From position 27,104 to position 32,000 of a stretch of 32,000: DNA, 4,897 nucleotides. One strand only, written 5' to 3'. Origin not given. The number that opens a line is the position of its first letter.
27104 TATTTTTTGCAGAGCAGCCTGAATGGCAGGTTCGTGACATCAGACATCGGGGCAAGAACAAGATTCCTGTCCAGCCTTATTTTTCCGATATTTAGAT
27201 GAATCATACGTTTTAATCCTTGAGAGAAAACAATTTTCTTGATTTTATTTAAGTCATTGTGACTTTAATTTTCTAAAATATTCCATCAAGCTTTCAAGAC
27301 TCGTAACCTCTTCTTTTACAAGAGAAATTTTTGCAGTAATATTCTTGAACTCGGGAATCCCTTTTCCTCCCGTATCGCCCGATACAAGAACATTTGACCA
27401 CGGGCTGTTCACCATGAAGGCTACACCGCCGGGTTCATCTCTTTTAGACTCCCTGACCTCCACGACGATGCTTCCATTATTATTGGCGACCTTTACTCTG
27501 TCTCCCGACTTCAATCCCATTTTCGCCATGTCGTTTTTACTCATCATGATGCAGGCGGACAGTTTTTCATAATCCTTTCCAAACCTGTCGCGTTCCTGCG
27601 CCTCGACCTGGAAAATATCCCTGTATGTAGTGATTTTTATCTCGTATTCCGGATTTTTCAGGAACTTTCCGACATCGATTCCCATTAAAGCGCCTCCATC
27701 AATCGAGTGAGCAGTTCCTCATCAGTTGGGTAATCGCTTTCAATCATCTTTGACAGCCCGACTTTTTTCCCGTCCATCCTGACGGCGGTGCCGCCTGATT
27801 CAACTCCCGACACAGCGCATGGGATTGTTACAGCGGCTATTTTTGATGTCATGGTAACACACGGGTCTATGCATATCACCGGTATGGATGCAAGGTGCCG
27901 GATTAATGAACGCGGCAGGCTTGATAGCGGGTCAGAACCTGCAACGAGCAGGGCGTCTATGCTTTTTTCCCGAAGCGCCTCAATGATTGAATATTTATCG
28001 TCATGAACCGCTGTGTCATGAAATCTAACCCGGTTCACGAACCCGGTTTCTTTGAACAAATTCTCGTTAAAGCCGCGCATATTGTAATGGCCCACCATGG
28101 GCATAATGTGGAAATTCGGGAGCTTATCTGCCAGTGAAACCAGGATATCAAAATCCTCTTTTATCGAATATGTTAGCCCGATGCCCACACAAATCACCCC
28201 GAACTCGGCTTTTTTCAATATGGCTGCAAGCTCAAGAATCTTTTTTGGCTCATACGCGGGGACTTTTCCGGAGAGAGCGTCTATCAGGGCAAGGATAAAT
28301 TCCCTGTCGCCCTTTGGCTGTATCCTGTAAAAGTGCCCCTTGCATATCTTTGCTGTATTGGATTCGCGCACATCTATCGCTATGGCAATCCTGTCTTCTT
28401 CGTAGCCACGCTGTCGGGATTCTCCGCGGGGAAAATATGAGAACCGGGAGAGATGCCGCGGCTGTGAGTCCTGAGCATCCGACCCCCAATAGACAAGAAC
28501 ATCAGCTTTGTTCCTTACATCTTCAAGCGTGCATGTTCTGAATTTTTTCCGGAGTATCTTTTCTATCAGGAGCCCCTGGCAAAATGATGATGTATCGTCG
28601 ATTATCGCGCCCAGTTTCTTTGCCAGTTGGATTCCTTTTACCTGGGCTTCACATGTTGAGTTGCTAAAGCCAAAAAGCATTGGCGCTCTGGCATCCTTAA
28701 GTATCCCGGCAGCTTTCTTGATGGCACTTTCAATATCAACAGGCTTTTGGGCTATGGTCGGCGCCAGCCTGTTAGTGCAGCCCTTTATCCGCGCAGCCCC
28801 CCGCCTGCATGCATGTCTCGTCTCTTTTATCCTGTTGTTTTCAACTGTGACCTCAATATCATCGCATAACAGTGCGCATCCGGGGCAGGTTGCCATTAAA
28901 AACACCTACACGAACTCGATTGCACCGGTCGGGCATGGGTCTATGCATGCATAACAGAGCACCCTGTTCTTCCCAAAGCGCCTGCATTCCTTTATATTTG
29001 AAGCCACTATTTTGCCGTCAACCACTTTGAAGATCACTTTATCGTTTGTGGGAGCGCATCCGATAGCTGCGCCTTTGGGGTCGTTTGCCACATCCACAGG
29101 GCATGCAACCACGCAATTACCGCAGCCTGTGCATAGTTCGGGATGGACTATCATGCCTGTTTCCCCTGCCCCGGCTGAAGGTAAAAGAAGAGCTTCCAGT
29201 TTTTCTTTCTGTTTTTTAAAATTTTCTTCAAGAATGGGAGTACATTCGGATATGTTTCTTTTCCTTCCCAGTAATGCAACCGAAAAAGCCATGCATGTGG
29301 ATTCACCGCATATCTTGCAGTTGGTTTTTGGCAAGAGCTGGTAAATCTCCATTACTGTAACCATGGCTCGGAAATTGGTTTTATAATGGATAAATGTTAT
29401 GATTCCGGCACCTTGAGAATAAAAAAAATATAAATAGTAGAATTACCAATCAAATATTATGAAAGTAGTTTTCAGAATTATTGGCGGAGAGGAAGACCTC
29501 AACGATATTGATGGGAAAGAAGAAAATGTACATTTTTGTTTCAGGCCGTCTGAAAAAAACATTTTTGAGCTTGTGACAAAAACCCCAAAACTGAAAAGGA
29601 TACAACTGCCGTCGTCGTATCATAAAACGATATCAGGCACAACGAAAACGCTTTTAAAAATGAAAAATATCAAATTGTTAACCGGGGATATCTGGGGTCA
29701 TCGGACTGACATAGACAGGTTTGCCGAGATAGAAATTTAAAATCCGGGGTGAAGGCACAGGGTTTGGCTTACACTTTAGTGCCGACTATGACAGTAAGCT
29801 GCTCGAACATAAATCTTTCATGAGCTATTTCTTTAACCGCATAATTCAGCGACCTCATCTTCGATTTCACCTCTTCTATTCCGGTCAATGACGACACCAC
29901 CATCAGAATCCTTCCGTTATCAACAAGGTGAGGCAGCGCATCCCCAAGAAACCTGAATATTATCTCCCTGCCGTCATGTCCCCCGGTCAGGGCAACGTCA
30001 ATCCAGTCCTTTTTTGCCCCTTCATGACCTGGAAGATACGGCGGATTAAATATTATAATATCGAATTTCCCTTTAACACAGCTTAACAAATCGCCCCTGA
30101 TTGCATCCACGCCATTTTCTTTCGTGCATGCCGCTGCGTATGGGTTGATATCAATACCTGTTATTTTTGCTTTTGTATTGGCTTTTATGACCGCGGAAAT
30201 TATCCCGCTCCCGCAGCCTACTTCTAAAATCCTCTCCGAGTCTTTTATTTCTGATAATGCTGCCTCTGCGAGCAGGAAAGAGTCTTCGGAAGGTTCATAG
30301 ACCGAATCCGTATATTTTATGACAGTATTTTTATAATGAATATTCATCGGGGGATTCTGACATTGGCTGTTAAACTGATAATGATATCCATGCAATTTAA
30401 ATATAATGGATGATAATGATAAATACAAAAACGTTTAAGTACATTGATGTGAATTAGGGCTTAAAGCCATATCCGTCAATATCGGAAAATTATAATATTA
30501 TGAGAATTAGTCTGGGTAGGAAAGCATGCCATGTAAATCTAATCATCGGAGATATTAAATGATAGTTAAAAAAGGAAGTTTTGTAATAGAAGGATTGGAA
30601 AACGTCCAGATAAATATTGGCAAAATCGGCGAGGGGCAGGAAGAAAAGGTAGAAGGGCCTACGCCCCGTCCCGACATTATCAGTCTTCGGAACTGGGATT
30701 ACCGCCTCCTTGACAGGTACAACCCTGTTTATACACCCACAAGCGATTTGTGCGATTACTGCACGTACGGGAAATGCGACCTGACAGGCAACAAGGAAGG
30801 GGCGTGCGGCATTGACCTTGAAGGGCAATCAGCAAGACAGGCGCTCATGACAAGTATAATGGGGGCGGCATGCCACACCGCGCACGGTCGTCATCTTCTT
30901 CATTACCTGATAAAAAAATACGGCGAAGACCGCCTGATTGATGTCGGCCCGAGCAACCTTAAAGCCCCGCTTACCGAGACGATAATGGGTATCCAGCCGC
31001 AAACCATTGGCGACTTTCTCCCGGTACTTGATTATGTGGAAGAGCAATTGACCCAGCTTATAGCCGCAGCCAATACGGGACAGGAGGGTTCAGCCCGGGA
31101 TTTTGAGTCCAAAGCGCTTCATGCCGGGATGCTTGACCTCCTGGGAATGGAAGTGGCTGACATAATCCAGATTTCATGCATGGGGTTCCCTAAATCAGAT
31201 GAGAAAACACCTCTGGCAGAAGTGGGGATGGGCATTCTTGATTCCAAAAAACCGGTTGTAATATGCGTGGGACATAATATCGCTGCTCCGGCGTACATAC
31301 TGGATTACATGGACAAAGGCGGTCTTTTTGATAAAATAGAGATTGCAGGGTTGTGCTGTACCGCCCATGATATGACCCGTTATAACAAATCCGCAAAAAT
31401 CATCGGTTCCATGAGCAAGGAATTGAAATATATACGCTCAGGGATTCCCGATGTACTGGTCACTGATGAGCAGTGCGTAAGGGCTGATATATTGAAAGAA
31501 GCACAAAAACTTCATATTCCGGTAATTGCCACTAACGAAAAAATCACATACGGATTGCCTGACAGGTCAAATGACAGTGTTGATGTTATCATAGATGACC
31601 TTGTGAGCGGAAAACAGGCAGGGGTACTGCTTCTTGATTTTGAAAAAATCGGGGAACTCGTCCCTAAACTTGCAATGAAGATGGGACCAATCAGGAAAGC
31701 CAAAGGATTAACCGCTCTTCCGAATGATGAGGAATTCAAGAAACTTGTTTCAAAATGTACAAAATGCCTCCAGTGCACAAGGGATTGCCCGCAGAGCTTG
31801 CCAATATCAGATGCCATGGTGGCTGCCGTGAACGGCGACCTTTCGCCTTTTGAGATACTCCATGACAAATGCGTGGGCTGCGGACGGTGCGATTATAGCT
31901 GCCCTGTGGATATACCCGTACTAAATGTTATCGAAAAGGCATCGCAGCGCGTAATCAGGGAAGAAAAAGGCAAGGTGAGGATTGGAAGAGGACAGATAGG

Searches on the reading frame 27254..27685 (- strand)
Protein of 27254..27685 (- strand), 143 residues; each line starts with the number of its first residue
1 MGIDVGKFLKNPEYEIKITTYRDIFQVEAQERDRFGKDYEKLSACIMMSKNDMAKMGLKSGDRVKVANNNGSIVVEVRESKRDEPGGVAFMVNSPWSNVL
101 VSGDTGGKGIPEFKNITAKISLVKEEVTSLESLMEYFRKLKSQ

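Call 40: search_protein_families(library=pfam, proteins=[window:27254-27685:-], max_evalue=0.001)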
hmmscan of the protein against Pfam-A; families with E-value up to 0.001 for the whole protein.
window:27254-27685:- (143 aa): 2 families
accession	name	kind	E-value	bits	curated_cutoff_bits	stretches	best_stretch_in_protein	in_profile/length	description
PF01568.27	Molydop_binding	-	9.7e-16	58.2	26.8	1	18-115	3-108/110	Molydopterin dinucleotide binding domain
PF02359.24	CDC48_N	-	0.00077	20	35.1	0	42-87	13-59/85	Cell division protein 48 (CDC48), N-terminal domain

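Call 41: search_protein_families(library=ncbifam, proteins=[window:27254-27685:-], max_evalue=0.01)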
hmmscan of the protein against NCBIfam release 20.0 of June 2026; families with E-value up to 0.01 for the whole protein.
window:27254-27685:- (143 aa): 10 families
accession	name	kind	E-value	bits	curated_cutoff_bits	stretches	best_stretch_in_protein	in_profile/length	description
NF042908.1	FMD_DH_FwdD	exception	4.8e-25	88.1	175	1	16-135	3-123/129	tungsten-dependent formylmethanofuran dehydrogenase subunit FwdD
TIGR01591.1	Fdh-alpha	equivalog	1.1e-06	27.1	666.25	1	10-120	557-672/672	formate dehydrogenase subunit alpha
TIGR02693.1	arsenite_ox_L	equivalog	5.4e-05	21.4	359.05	1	43-120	724-803/806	arsenate reductase (azurin) large subunit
NF041885.1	selenate_YnfE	exception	0.00037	18.4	1675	1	48-109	715-775/805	selenate/tellurate reductase subunit YnfE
TIGR01706.1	NAPA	equivalog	0.00057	18.3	930.55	1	43-91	745-794/830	periplasmic nitrate reductase subunit alpha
TIGR02166.1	dmsA_ynfE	subfamily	0.001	17.2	777.7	1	47-98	705-755/794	DMSO/selenate family reductase complex A subunit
TIGR01701.1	Fdhalpha-like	subfamily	0.0033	15.7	582.15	1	43-118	659-739/744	FdhF/YdeP family oxidoreductase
TIGR00509.1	bisC_fam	subfamily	0.0056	14.9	1017.55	1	14-96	625-708/772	molybdopterin guanine dinucleotide-containing S/N-oxide reductase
NF010055.0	PRK13532.1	equivalog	0.0068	14.7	904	1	43-91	745-794/830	nitrate reductase catalytic subunit NapA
TIGR03479.1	DMSO_red_II_alp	subfamily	0.0076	14.3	984.75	1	44-86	811-853/913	molybdopterin-dependent oxidoreductase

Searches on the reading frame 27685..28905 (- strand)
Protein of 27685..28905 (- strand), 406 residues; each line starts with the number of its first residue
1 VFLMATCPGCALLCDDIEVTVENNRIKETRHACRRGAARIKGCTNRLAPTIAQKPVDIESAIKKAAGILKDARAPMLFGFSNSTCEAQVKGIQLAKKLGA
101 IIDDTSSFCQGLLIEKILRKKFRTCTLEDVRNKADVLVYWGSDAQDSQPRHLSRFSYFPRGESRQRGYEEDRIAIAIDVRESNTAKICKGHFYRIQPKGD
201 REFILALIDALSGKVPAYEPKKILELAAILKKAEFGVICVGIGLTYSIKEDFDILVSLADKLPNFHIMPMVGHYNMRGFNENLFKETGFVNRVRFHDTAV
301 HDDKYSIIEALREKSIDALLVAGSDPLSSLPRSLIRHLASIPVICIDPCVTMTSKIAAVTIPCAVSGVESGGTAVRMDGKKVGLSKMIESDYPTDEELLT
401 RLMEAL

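Call 40: search_protein_families(library=pfam, proteins=[window:27685-28905:-], max_evalue=0.001)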
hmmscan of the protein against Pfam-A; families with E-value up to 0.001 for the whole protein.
window:27685-28905:- (406 aa): 0 families

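Call 41: search_protein_families(library=ncbifam, proteins=[window:27685-28905:-], max_evalue=0.01)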
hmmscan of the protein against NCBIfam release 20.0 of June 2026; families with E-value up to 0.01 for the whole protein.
window:27685-28905:- (406 aa): 5 families
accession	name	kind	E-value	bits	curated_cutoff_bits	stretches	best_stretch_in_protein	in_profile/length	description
TIGR03129.1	one_C_dehyd_B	equivalog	2.7e-131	438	327.8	1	6-405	3-420/421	formylmethanofuran dehydrogenase subunit B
NF047855.1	AssmNtatRedNasC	equivalog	4.8e-07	28.4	1100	1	305-382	399-478/708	assimilatory nitrate reductase catalytic subunit NasC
TIGR01591.1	Fdh-alpha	equivalog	4.7e-06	25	666.25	0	307-391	375-461/672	formate dehydrogenase subunit alpha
NF006122.0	PRK08266.1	subfamily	9.5e-05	21.1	571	1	52-147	185-277/543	hypothetical protein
TIGR01701.1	Fdhalpha-like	subfamily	0.00015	20.1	582.15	0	94-154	156-219/744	FdhF/YdeP family oxidoreductase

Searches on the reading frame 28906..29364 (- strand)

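Call 40: search_protein_families(library=pfam, proteins=[window:28906-29364:-], max_evalue=0.001)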
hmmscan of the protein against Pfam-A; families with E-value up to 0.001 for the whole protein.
window:28906-29364:- (152 aa): 11 families
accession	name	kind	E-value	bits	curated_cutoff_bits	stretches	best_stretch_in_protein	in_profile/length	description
PF04060.18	FeS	-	4.8e-12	45.8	23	1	11-43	1-33/33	Putative Fe-S cluster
PF00037.32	Fer4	-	5e-09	36.1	21.1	1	72-92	2-22/24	4Fe-4S binding domain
PF12838.12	Fer4_7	-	1.2e-06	29.4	27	1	15-92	4-52/52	4Fe-4S dicluster domain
PF13237.11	Fer4_10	-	1.8e-06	28.2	25.5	1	71-145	2-53/53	4Fe-4S dicluster domain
PF12797.12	Fer4_2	-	9.9e-06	25.7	24.5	1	71-90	3-22/22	4Fe-4S binding domain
PF12837.12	Fer4_6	-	3.9e-05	23.8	25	1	75-92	6-23/24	4Fe-4S binding domain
PF12800.12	Fer4_4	-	0.00018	22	24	1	75-90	1-16/17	4Fe-4S binding domain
PF13183.11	Fer4_8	-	0.00022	22.1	27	0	16-92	5-68/68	4Fe-4S dicluster domain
PF13187.11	Fer4_9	-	0.00024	21.5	27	1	78-149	2-52/52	4Fe-4S dicluster domain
PF14697.11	Fer4_21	-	0.00039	20.9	35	1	67-91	30-55/59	4Fe-4S dicluster domain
PF25160.1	LdpA_Fe-S-bd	-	0.0005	20.2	27.6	1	73-92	23-42/49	LdpA Fe-S cluster-binding domain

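Call 41: search_protein_families(library=ncbifam, proteins=[window:28906-29364:-], max_evalue=0.01)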
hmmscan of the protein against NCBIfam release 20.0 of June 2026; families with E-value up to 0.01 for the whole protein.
window:28906-29364:- (152 aa): 18 families
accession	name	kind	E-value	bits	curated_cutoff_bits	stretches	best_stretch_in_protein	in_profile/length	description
NF003195.0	PRK04165.1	equivalog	3.2e-17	62.6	306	1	2-63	3-60/450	acetyl-CoA decarbonylase/synthase complex subunit gamma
TIGR01944.1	rnfB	subfamily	4.4e-12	45.9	68.7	1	4-92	37-129/190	RnfABCDGE type electron transport complex subunit B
NF003475.0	PRK05113.1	equivalog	3.1e-09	36.9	203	1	4-103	37-133/190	electron transport complex subunit RsxB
NF005415.0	PRK06991.1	equivalog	2.7e-08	33.8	281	1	7-92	11-101/284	electron transport complex subunit RsxB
NF006446.0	PRK08764.1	equivalog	1.8e-06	27.9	220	1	6-44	11-49/139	Rnf electron transport complex subunit RnfB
NF005506.0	PRK07118.1-5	equivalog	1.1e-05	25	388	0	69-92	162-186/279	Fe-S cluster domain-containing protein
NF041836.1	rnfB_Methano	equivalog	1.7e-05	24.4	445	0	4-42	40-78/265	Rnf electron transport complex subunit RnfB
NF038355.1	FDH3_beta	equivalog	3.6e-05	23.9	240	1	70-136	77-143/180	formate dehydrogenase FDH3 subunit beta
NF005505.0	PRK07118.1-4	equivalog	3.8e-05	23.3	378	0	4-41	40-77/265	Fe-S cluster domain-containing protein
NF058577.1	FdxA_fam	equivalog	0.00024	21.2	65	1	67-91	27-51/52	4Fe-4S ferredoxin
NF006221.0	PRK08348.1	subfamily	0.00053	19.7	124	1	72-150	39-93/136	NADH-plastoquinone oxidoreductase subunit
NF005504.0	PRK07118.1-3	equivalog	0.0017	17.7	437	0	5-32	38-65/293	Fe-S cluster domain-containing protein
NF045480.1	FdxA_Actino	equivalog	0.002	18.3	125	1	67-92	29-54/107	ferredoxin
NF045490.1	FdxA_Protbact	equivalog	0.0023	18.1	135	1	67-93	29-55/104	ferredoxin FdxA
TIGR03224.1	benzo_boxA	equivalog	0.0025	16.8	459.2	0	136-150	43-57/411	benzoyl-CoA 2,3-epoxidase subunit BoxA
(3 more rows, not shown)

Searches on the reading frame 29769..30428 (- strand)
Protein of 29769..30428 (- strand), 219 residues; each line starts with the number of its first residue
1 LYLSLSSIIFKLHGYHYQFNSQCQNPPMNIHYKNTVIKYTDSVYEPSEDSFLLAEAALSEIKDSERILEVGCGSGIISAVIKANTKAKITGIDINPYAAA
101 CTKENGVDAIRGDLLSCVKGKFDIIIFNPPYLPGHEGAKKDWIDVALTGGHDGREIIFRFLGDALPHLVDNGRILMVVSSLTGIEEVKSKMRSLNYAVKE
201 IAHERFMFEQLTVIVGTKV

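Call 40: search_protein_families(library=pfam, proteins=[window:29769-30428:-], max_evalue=0.001)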
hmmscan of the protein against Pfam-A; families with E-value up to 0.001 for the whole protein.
window:29769-30428:- (219 aa): 9 families
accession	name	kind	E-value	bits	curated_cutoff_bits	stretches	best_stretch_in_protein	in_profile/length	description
PF05175.20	MTS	-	1.3e-14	54.7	23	1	59-193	28-152/170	Methyltransferase small domain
PF13649.12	Methyltransf_25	-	3.2e-07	31.4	27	1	67-127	1-70/97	Methyltransferase domain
PF13489.12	Methyltransf_23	-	7e-07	29.6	27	1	58-127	17-87/164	Methyltransferase domain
PF13847.12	Methyltransf_31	-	2e-06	28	27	1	61-128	1-81/145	Methyltransferase domain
PF06325.19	PrmA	-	4e-06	27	22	1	61-106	159-204/296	Ribosomal protein L11 methyltransferase (PrmA)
PF08241.18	Methyltransf_11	-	4.4e-06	27.7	21.2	1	68-126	1-65/95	Methyltransferase domain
PF07669.17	Eco57I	-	4.9e-05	23.9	25.3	1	119-193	72-148/171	Eco57I restriction-modification methylase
PF08242.18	Methyltransf_12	-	6.5e-05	24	30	1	68-103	1-39/98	Methyltransferase domain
PF01135.25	PCMT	-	0.00066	19.9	20.3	1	58-94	68-104/210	Protein-L-isoaspartate(D-aspartate) O-methyltransferase (PCMT)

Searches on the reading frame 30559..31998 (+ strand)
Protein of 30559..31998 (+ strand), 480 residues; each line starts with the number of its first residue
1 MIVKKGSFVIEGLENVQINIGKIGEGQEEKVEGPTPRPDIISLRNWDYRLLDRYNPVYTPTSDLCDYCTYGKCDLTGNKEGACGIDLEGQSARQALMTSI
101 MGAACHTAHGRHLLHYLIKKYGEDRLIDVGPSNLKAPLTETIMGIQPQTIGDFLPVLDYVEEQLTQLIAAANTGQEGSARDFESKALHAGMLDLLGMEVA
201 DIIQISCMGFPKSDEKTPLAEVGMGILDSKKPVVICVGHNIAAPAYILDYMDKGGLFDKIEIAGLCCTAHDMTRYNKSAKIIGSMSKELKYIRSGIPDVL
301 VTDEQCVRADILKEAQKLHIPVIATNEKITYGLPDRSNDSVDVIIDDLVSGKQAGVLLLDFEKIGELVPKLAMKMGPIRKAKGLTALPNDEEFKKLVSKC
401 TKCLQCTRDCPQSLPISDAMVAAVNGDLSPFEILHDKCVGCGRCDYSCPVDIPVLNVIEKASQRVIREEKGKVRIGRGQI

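Call 73: search_protein_families(library=ncbifam, proteins=[window:30559-31998:+], max_evalue=1e-10)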
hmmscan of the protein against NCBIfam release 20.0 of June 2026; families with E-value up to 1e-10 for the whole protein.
window:30559-31998:+ (480 aa): 2 families
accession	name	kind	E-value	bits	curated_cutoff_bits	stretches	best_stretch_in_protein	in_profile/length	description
TIGR00314.1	cdhA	equivalog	1.4e-184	615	781.3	1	4-480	3-481/784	CO dehydrogenase/acetyl-CoA synthase complex subunit alpha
TIGR01702.1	CO_DH_cata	equivalog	2.3e-16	59.1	478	0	160-329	177-354/621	anaerobic carbon-monoxide dehydrogenase catalytic subunit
